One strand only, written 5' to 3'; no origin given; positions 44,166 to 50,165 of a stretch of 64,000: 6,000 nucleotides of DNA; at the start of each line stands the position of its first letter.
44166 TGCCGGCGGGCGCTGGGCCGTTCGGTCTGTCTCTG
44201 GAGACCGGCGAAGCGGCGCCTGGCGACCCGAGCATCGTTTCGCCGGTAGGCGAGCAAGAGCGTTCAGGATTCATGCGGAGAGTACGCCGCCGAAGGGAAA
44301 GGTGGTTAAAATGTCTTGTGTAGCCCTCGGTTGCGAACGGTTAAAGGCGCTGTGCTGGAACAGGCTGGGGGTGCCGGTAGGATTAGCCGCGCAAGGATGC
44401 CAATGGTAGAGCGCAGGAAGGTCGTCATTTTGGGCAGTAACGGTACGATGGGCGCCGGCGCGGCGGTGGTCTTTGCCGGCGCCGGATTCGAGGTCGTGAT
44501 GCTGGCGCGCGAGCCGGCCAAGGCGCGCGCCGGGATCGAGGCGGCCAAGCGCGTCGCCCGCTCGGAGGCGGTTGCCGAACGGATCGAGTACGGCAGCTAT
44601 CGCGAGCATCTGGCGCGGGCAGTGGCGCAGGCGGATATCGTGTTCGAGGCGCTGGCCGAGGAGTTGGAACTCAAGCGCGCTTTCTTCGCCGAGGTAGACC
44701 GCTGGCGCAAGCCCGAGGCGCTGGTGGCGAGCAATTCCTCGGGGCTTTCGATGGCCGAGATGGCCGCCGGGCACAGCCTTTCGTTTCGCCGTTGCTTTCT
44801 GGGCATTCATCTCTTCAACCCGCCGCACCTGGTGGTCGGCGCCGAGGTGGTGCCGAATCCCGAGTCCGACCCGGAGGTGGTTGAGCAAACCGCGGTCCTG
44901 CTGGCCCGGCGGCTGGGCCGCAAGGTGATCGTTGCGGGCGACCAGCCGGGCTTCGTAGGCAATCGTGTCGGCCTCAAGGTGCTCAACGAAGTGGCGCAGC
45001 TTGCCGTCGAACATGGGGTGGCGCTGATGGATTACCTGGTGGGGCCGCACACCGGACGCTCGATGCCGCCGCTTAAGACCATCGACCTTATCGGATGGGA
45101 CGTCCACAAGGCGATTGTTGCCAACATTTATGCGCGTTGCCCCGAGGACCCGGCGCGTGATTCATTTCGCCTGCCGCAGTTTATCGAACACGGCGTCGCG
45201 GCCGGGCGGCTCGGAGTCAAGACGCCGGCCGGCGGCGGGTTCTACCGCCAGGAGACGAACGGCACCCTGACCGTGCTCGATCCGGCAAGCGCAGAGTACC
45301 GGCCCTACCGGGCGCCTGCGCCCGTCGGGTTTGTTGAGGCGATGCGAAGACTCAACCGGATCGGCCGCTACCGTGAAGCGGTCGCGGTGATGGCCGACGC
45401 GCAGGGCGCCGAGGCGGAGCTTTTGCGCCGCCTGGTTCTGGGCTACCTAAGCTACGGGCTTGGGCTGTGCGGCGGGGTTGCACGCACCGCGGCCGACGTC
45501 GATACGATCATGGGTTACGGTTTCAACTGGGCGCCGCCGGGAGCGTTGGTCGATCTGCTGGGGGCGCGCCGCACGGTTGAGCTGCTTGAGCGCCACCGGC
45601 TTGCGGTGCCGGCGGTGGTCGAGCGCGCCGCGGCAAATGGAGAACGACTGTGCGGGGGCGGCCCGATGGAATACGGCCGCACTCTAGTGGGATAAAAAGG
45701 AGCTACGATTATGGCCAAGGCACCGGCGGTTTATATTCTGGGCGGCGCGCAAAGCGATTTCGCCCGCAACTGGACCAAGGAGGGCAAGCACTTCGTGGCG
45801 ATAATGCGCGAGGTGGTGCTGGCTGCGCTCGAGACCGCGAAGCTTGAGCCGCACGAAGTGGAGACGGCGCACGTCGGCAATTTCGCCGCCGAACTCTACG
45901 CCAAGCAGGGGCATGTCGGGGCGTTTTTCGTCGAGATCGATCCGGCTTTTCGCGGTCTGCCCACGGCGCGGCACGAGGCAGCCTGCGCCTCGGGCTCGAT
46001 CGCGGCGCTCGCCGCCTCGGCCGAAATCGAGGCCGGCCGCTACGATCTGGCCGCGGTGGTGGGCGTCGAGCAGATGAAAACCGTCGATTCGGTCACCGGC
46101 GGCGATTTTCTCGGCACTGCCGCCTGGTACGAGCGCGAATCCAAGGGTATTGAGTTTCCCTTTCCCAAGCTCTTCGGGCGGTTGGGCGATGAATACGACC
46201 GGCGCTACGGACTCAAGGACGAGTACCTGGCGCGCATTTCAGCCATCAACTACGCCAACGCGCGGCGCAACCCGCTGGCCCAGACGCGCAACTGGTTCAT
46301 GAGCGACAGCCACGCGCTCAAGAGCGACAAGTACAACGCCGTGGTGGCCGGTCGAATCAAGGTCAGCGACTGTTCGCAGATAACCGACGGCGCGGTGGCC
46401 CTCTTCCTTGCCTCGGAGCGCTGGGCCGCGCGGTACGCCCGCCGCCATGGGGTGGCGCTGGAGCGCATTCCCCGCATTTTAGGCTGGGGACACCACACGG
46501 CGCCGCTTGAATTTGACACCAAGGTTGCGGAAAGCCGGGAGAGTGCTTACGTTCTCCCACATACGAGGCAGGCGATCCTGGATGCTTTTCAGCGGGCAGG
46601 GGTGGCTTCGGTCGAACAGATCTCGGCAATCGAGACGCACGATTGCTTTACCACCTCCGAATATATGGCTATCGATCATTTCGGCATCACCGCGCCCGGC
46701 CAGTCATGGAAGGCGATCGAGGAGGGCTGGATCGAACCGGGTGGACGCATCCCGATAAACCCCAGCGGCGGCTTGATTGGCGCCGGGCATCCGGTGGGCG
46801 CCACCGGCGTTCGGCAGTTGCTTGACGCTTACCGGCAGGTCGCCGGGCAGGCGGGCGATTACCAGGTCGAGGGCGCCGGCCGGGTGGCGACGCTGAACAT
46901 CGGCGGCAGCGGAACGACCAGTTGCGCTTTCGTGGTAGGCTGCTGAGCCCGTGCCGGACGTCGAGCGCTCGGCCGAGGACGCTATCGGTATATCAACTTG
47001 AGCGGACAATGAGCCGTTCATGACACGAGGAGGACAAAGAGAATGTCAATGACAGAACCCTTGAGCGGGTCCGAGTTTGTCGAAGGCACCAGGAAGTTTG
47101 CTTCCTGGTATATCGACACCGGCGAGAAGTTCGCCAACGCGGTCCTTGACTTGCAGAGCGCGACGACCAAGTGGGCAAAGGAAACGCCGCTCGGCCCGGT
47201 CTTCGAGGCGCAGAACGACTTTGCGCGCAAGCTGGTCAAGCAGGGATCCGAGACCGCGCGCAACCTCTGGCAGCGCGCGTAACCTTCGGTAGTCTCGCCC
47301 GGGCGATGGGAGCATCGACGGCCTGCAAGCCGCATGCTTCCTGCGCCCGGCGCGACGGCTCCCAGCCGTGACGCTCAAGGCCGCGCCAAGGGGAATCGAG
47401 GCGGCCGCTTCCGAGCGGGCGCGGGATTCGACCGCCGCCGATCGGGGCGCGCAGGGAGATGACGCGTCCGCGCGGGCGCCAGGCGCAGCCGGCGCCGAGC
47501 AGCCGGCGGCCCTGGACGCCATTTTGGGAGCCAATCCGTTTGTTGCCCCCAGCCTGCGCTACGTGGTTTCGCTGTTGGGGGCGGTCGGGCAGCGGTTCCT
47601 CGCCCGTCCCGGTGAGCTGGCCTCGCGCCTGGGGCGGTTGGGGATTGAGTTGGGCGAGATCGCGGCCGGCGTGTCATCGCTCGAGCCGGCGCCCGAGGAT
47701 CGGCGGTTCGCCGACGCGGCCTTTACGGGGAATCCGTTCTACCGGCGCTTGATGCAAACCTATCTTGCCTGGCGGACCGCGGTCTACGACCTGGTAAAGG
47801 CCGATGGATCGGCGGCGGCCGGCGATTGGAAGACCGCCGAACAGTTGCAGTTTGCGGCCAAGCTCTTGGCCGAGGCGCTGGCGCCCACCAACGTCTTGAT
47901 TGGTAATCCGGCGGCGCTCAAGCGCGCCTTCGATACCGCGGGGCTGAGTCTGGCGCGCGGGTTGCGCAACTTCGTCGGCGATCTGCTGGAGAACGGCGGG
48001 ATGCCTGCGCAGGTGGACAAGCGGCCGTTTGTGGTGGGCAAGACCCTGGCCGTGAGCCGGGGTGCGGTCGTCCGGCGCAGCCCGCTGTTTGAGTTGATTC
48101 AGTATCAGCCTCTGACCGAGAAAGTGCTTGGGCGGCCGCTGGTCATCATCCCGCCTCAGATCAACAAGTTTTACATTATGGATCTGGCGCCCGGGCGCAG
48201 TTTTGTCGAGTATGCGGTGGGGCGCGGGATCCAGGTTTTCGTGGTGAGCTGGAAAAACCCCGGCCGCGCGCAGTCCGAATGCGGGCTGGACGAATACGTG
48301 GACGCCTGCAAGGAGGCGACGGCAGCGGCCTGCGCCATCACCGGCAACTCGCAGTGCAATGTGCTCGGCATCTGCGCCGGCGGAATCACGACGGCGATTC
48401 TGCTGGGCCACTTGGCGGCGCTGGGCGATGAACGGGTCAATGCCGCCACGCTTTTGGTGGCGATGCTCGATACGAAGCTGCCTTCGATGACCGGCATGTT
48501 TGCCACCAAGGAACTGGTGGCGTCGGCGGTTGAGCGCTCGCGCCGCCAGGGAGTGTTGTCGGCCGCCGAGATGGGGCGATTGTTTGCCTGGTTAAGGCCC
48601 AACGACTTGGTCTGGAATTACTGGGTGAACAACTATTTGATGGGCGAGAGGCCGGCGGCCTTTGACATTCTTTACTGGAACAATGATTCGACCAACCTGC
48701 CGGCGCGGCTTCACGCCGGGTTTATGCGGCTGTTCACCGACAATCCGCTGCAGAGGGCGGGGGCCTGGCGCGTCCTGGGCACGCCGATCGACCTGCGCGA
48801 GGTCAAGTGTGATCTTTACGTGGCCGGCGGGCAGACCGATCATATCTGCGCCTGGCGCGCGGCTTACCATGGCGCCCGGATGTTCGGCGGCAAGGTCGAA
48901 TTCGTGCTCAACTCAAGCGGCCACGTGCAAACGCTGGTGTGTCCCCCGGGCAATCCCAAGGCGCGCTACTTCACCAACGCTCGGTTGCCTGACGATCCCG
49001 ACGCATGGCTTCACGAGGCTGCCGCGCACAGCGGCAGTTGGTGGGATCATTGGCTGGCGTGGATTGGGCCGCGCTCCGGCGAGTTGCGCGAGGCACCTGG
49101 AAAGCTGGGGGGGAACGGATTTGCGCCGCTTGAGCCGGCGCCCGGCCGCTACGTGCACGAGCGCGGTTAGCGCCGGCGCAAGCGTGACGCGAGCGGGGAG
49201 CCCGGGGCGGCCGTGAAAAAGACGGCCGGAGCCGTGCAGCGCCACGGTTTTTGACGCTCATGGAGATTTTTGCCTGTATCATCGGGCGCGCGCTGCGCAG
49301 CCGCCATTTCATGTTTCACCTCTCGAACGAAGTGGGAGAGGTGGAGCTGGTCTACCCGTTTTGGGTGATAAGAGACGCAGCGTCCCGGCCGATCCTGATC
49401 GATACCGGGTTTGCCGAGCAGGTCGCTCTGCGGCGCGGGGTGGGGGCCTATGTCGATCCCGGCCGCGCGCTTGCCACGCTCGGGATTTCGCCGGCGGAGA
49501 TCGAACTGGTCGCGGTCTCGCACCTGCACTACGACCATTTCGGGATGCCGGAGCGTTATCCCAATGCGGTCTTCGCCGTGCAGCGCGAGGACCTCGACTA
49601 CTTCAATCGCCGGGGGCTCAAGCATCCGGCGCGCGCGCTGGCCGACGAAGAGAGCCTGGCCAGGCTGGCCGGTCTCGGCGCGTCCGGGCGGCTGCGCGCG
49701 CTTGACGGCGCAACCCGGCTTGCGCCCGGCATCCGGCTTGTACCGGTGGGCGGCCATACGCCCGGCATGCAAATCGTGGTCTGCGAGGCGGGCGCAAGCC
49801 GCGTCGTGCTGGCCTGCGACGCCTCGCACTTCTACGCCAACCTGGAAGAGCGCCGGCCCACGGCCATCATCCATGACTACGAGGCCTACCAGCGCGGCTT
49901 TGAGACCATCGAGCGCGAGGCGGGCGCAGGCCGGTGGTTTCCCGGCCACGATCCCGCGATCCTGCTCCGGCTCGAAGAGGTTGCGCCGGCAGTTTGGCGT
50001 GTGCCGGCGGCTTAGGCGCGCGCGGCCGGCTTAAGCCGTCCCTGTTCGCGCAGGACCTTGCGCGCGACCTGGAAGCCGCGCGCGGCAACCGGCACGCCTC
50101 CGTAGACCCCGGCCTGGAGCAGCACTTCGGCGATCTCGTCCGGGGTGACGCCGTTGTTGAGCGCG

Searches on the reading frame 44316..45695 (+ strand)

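Call 36: search_protein_families(library=pfam, proteins=[window:44316-45695:+], max_evalue=0.0001)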
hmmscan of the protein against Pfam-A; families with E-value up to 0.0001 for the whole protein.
window:44316-45695:+ (459 aa): 2 families
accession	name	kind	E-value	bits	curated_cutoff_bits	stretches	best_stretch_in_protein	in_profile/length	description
PF02737.24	3HCDH_N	-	4.5e-37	128.1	22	1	35-209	1-179/180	3-hydroxyacyl-CoA dehydrogenase, NAD binding domain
PF00725.27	3HCDH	-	2.6e-12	47.5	22.1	1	212-306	1-93/97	3-hydroxyacyl-CoA dehydrogenase, C-terminal domain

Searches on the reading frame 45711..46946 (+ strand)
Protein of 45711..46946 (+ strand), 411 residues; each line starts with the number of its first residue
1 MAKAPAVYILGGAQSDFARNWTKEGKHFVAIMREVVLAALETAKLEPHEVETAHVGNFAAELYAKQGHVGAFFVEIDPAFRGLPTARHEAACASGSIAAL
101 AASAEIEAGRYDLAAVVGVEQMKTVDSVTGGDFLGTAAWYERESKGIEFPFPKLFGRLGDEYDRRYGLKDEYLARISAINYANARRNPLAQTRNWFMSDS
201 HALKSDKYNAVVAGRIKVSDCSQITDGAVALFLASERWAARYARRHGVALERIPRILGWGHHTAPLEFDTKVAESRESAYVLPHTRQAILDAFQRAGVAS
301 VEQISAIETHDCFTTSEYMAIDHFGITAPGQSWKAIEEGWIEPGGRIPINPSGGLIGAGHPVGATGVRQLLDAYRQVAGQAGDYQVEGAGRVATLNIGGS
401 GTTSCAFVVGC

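Call 36: search_protein_families(library=pfam, proteins=[window:45711-46946:+], max_evalue=0.0001)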
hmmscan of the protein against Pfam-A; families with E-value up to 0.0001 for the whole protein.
window:45711-46946:+ (411 aa): 3 families
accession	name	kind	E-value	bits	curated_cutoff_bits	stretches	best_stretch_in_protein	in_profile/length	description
PF22691.2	Thiolase_C_1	-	7e-28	97.6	28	1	276-409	11-142/144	Thiolase C-terminal domain-like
PF00108.29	Thiolase_N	-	1.3e-13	51.3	26.4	1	10-191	4-191/260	Thiolase, N-terminal domain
PF02803.24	Thiolase_C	-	6e-08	32.8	27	1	287-386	26-106/123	Thiolase, C-terminal domain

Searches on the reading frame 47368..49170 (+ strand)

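Call 36: search_protein_families(library=pfam, proteins=[window:47368-49170:+], max_evalue=0.0001)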
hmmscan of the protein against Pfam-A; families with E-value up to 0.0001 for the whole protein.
window:47368-49170:+ (600 aa): 2 families
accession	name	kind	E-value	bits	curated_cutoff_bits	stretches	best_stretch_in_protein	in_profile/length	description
PF07167.19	PhaC_N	-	5.1e-54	183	23.7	1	110-283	1-173/173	Poly-beta-hydroxybutyrate polymerase (PhaC) N-terminus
PF00561.26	Abhydrolase_1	-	7.1e-15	55.8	25.8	1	283-520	23-239/245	alpha/beta hydrolase fold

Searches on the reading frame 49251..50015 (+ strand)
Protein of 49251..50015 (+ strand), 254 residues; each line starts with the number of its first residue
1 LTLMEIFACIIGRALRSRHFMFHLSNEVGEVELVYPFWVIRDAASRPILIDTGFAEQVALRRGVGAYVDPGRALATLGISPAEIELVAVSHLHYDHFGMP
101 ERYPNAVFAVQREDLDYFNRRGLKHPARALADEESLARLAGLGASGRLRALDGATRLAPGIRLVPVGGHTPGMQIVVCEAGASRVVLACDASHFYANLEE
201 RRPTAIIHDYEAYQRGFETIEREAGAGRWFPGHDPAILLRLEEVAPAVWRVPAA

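Call 36: search_protein_families(library=pfam, proteins=[window:49251-50015:+], max_evalue=0.0001)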
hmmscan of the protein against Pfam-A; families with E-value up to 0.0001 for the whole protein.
window:49251-50015:+ (254 aa): 1 family
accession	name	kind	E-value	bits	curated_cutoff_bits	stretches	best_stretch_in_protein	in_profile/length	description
PF00753.33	Lactamase_B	-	1.1e-12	48.8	22.7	1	38-213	9-177/196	Metallo-beta-lactamase superfamily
